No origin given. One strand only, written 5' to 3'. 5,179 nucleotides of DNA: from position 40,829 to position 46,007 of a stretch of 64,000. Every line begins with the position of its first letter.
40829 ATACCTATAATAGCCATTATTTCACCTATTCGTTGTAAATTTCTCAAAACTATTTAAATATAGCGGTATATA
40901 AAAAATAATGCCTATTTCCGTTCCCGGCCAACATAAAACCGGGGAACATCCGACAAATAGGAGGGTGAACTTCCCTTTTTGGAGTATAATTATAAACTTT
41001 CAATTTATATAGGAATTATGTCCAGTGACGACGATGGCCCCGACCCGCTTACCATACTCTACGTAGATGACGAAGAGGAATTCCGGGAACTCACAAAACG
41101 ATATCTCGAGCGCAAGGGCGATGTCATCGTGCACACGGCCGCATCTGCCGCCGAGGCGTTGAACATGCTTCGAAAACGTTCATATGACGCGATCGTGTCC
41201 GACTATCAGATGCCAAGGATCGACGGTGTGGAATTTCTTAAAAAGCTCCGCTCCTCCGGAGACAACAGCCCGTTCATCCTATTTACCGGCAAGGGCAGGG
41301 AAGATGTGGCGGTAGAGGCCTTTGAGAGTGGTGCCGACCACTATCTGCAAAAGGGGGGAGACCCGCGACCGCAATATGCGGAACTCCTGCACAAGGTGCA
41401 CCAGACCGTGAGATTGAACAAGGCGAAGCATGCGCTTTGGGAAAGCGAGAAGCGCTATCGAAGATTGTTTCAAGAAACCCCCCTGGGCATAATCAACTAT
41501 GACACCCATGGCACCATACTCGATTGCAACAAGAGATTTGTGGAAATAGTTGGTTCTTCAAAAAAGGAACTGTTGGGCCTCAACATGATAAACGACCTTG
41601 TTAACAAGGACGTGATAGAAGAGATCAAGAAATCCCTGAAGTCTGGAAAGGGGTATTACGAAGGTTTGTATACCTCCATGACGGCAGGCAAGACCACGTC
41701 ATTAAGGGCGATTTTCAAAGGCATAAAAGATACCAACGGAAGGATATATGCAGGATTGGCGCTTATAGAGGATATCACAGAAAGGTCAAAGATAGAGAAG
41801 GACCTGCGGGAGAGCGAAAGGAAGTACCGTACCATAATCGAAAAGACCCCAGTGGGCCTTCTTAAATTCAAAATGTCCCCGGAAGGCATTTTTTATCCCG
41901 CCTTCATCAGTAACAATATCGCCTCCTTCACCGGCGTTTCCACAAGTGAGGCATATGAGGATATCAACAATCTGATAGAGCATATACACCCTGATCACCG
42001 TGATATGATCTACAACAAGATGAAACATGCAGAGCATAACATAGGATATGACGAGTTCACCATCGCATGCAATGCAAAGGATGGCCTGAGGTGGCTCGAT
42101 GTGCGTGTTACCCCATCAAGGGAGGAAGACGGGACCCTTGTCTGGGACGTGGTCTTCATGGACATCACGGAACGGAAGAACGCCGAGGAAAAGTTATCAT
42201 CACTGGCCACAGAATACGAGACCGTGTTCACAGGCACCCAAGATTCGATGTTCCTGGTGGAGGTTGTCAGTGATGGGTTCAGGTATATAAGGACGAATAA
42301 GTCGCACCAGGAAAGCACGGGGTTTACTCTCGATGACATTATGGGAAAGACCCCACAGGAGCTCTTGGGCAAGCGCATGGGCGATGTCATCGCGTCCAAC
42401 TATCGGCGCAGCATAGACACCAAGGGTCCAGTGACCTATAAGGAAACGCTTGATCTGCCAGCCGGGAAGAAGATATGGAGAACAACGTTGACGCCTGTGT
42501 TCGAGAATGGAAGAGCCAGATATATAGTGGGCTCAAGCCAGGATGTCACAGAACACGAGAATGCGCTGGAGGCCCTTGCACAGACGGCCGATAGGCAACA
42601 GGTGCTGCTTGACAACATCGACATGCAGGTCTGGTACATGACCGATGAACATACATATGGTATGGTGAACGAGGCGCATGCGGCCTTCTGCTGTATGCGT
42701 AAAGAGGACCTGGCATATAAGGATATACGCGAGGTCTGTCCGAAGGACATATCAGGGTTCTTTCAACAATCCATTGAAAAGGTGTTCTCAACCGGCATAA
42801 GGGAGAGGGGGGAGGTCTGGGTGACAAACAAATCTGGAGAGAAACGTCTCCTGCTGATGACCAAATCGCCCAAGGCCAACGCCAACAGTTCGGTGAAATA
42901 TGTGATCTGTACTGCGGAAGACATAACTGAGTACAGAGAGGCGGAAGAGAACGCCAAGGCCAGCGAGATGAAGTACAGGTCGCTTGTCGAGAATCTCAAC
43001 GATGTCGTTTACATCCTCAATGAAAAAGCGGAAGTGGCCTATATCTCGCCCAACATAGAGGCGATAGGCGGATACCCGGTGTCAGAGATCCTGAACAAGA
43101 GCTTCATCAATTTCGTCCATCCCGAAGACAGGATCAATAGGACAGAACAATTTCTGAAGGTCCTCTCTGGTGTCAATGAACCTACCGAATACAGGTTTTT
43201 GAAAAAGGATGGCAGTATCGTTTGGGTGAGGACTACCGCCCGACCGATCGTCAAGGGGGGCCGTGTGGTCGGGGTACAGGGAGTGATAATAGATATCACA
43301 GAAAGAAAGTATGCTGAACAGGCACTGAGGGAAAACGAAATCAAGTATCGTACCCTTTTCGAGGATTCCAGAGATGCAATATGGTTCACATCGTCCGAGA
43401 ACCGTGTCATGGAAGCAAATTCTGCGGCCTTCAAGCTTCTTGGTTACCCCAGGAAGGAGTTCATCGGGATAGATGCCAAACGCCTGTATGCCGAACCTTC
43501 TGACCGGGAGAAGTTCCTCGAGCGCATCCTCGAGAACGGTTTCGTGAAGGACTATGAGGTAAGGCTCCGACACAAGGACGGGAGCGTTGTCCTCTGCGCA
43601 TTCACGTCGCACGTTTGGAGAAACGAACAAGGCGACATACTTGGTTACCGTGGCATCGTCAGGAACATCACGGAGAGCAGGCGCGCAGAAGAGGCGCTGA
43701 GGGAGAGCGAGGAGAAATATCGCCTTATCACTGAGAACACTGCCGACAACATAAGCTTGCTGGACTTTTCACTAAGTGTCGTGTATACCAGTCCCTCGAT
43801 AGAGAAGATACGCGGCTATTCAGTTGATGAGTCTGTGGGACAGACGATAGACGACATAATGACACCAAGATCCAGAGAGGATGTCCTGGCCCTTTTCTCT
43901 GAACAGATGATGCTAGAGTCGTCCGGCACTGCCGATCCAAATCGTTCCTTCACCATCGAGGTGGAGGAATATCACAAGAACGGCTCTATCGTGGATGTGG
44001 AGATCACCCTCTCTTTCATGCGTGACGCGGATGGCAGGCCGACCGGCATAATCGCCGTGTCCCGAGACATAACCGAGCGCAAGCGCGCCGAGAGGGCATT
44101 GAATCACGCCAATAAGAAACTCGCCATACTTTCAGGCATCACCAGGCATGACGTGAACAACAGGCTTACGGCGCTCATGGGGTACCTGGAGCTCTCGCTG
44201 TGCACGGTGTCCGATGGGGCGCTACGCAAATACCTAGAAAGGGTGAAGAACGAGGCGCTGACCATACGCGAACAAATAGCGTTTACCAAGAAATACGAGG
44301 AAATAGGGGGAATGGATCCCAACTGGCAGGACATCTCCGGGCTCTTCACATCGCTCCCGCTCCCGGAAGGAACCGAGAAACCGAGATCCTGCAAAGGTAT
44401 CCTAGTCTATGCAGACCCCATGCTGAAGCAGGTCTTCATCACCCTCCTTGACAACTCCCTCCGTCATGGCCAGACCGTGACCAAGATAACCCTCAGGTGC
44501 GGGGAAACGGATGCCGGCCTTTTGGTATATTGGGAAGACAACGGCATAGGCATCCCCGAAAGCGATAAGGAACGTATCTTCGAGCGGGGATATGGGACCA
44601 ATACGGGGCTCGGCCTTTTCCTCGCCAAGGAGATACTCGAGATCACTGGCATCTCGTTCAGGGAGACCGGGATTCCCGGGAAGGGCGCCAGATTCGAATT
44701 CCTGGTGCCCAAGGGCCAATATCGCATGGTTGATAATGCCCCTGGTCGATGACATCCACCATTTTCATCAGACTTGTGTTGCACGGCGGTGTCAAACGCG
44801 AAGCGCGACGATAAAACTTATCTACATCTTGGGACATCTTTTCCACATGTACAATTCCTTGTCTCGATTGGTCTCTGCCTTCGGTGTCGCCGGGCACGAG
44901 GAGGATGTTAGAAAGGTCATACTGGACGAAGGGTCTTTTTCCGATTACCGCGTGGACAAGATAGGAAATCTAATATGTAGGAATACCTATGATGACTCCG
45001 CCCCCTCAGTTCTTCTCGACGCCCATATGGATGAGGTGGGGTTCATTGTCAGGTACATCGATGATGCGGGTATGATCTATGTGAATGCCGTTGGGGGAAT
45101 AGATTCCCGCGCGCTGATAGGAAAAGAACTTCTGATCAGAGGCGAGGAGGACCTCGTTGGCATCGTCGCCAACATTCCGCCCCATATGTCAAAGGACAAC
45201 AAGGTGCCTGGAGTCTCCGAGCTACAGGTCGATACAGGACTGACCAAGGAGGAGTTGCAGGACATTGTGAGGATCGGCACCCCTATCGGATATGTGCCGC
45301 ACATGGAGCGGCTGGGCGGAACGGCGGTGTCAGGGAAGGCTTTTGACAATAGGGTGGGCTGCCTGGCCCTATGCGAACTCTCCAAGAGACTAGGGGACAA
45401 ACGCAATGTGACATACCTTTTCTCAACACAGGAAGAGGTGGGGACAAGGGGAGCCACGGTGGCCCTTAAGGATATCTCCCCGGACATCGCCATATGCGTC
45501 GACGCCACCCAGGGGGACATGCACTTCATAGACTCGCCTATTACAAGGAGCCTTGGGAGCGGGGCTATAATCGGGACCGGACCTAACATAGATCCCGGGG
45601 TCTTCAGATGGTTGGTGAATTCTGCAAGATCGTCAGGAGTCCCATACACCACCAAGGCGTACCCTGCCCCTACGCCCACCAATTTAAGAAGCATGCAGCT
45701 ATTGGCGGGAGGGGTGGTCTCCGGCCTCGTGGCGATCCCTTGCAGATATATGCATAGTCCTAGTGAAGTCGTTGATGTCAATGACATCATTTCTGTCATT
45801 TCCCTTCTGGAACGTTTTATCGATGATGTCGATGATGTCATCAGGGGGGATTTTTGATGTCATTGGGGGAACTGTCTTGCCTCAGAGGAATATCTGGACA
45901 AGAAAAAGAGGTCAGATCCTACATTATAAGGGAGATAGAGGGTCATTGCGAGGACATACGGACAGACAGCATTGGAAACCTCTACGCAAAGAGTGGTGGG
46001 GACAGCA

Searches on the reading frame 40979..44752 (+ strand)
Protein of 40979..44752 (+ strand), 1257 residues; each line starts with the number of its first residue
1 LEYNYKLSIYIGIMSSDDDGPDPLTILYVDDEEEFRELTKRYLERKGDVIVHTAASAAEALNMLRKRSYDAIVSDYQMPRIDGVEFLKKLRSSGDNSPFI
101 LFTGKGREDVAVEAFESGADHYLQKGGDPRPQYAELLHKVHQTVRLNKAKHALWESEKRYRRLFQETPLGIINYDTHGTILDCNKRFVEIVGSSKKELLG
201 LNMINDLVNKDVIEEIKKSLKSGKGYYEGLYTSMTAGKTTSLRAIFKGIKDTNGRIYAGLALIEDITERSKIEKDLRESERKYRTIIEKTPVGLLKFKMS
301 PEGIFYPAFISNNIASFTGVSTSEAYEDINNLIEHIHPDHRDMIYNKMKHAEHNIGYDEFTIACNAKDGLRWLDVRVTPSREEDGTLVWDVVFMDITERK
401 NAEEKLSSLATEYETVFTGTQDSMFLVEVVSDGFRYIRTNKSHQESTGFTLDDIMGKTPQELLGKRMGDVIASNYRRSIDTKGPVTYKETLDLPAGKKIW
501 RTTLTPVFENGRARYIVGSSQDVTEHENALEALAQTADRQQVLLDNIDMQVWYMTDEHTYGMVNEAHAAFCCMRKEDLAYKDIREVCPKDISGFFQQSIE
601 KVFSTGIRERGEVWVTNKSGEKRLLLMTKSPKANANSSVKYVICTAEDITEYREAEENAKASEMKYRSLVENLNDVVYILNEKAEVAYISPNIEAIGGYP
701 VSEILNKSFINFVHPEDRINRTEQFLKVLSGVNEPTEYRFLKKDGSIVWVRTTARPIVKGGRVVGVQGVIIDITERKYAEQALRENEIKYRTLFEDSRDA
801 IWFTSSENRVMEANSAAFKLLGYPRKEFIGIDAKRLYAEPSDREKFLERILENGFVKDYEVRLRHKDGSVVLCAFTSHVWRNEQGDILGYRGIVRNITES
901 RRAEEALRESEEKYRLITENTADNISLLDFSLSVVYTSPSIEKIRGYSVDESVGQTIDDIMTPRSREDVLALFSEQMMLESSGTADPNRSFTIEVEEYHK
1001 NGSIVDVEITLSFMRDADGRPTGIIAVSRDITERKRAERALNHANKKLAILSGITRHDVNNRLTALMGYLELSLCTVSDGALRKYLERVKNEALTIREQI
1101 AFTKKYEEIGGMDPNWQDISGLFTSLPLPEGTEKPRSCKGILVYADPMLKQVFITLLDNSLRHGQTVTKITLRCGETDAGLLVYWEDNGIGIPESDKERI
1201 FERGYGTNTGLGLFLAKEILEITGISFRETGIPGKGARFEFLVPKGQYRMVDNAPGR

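Call 25: search_protein_families(library=pfam, proteins=[window:40979-44752:+], max_evalue=0.001)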
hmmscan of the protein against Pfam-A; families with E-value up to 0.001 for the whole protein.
window:40979-44752:+ (1257 aa): 11 families
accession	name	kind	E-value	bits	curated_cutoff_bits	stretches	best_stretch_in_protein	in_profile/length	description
PF13426.13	PAS_9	-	8.6e-75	248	27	6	799-899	2-103/103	PAS domain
PF00989.32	PAS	-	7.1e-62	206.8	22.6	4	666-773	3-113/113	PAS fold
PF08448.16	PAS_4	-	4.3e-59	198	23.1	4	425-526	6-108/110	PAS fold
PF08447.18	PAS_3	-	2.5e-54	182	25.6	4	687-770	2-89/89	PAS fold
PF00072.30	Response_reg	-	6.5e-25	87.9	30.2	1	26-129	1-103/111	Response regulator receiver domain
PF13188.13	PAS_8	-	8.1e-21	73.6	21.8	2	789-843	2-57/65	PAS domain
PF02518.31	HATPase_c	-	4.5e-16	59.7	26.4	1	1148-1245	5-109/111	Histidine kinase-, DNA gyrase B-, and HSP90-like ATPase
PF12860.13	PAS_7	-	3e-07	31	27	0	799-892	6-99/115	PAS fold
PF14598.12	PAS_11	-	2.3e-05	24.8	25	0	692-757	20-86/109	PAS domain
PF00512.31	HisKA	-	0.00013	22.4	26.9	0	1056-1100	10-54/66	His Kinase A (phospho-acceptor) domain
PF24820.1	Diguanyl_cycl_sensor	-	0.00069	20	28.1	0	953-1018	37-100/109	Diguanylate cyclase-like sensor domain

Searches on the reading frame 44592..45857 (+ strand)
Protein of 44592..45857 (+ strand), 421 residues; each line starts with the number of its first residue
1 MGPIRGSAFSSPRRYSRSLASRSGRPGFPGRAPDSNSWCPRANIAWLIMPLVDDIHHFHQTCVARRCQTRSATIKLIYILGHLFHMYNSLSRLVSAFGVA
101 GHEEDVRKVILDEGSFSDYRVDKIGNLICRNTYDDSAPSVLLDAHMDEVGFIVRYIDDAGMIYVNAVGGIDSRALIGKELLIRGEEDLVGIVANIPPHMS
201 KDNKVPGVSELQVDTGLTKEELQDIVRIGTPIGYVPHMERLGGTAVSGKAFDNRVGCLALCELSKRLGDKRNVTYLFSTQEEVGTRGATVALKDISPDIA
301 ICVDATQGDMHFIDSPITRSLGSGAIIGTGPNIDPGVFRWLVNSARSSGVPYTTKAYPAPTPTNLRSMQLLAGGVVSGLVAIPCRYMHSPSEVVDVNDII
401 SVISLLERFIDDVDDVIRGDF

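Call 41: search_protein_families(library=pfam, proteins=[window:44592-45857:+], max_evalue=0.00001)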
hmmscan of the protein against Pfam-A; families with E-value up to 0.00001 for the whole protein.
window:44592-45857:+ (421 aa): 1 family
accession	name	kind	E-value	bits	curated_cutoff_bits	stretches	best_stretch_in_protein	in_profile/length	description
PF05343.19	Peptidase_M42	-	5e-65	219.9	23.2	1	125-405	1-292/292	M42 glutamyl aminopeptidase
